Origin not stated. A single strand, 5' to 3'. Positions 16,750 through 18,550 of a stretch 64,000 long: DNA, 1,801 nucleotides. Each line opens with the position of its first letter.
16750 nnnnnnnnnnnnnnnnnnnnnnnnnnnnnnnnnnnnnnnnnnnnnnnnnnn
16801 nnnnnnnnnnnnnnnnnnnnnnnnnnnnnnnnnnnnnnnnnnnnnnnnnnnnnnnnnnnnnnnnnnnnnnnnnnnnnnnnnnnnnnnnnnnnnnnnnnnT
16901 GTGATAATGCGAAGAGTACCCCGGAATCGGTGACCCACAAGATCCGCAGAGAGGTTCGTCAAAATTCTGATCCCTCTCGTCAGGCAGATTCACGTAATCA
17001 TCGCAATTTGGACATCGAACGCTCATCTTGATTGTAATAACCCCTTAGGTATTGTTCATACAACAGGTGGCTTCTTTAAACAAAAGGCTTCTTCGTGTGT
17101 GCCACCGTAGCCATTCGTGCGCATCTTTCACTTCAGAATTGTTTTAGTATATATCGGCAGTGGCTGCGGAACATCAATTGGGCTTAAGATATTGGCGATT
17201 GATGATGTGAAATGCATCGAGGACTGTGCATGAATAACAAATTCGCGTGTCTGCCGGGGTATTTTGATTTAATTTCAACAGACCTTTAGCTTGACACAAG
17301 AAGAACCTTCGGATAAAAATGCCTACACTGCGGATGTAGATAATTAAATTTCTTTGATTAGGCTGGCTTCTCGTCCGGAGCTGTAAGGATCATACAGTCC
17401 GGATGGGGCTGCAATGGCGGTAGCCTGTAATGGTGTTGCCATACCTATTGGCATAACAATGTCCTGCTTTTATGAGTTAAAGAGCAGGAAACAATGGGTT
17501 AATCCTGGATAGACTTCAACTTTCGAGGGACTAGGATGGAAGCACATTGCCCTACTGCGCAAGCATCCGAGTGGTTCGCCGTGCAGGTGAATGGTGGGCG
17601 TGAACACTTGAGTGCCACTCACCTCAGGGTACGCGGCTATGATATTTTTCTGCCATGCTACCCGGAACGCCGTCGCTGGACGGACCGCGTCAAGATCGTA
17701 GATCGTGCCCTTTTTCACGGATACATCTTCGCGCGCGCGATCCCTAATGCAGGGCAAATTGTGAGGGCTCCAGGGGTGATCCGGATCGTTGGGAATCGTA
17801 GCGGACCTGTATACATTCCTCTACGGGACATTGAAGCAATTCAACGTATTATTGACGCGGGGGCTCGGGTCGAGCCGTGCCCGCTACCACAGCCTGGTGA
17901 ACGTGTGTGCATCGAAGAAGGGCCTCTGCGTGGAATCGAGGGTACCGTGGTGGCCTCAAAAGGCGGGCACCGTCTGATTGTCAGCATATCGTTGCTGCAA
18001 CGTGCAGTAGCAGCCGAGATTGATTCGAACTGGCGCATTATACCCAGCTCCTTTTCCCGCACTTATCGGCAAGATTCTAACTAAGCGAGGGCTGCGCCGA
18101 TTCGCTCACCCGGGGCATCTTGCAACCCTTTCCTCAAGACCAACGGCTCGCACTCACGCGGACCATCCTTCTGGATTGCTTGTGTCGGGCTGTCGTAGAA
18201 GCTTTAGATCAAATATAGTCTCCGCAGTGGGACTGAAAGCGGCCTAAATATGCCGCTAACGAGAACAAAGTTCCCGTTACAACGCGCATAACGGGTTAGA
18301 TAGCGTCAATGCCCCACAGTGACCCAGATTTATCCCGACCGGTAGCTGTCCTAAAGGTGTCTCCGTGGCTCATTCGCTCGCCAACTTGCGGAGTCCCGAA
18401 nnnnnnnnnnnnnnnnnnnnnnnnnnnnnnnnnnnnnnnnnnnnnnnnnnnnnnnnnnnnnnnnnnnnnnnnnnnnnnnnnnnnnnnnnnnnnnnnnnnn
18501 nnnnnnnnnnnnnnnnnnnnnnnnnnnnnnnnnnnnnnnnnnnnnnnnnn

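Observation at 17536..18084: Specialised NusG paralogue (LoaP/TaA-like) as the first gene of the biosynthetic array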

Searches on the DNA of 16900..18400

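Call 45: search_rna_families(source=window, start=16900, end=18400, threshold=evalue, max_evalue=1)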
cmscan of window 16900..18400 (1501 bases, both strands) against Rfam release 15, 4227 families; matches with E-value up to 1: 0.
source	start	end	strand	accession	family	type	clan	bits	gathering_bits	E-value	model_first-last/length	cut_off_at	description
